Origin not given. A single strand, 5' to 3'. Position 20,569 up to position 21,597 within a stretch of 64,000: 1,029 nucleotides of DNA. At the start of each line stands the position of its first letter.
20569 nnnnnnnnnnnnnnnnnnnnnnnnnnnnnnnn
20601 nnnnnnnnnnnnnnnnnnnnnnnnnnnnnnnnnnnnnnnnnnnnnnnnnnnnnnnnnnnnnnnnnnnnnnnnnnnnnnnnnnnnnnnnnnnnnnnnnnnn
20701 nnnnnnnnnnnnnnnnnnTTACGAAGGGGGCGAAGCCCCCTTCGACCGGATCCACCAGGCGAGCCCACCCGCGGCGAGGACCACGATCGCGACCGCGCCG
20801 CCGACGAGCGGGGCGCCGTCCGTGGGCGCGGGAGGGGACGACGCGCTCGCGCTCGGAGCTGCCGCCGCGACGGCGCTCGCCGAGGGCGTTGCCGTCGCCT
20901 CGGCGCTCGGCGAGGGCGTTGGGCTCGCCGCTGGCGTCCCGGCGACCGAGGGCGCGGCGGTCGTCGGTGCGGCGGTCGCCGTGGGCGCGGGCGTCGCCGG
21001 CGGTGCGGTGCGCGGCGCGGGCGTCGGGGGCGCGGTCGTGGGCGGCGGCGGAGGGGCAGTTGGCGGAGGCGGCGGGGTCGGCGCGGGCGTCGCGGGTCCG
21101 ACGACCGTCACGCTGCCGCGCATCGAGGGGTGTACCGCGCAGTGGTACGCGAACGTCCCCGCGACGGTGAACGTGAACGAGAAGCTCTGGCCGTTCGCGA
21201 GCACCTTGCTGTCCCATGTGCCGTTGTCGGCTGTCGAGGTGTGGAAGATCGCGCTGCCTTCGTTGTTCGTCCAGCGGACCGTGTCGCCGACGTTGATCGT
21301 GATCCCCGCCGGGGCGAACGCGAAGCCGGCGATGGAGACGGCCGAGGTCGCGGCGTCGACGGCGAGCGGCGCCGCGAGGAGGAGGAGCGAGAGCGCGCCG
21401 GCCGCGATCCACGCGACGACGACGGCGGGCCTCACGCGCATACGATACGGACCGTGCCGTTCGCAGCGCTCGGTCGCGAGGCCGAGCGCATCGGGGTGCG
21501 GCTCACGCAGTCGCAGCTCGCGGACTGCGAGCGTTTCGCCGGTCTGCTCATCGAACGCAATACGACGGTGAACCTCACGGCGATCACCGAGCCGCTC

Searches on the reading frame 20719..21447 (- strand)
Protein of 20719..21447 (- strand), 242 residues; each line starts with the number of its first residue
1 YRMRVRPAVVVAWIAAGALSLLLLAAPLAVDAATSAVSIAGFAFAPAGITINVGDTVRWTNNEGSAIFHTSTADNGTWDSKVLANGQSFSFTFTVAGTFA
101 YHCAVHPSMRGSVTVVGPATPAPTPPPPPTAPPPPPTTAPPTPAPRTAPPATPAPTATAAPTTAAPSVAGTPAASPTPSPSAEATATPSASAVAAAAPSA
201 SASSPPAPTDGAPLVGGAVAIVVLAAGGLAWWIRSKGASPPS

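Call 106: search_protein_families(library=pfam, proteins=[window:20719-21447:-], max_evalue=0.001)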
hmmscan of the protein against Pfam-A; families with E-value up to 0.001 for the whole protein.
window:20719-21447:- (242 aa): 2 families
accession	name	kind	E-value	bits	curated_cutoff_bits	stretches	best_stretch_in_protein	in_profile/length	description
PF00127.26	Copper-bind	-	8.7e-10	39.3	21.2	1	37-115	7-98/99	Copper binding proteins, plastocyanin/azurin family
PF13473.12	Cupredoxin_1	-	2.4e-06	27.9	27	1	15-115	3-104/104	Cupredoxin-like domain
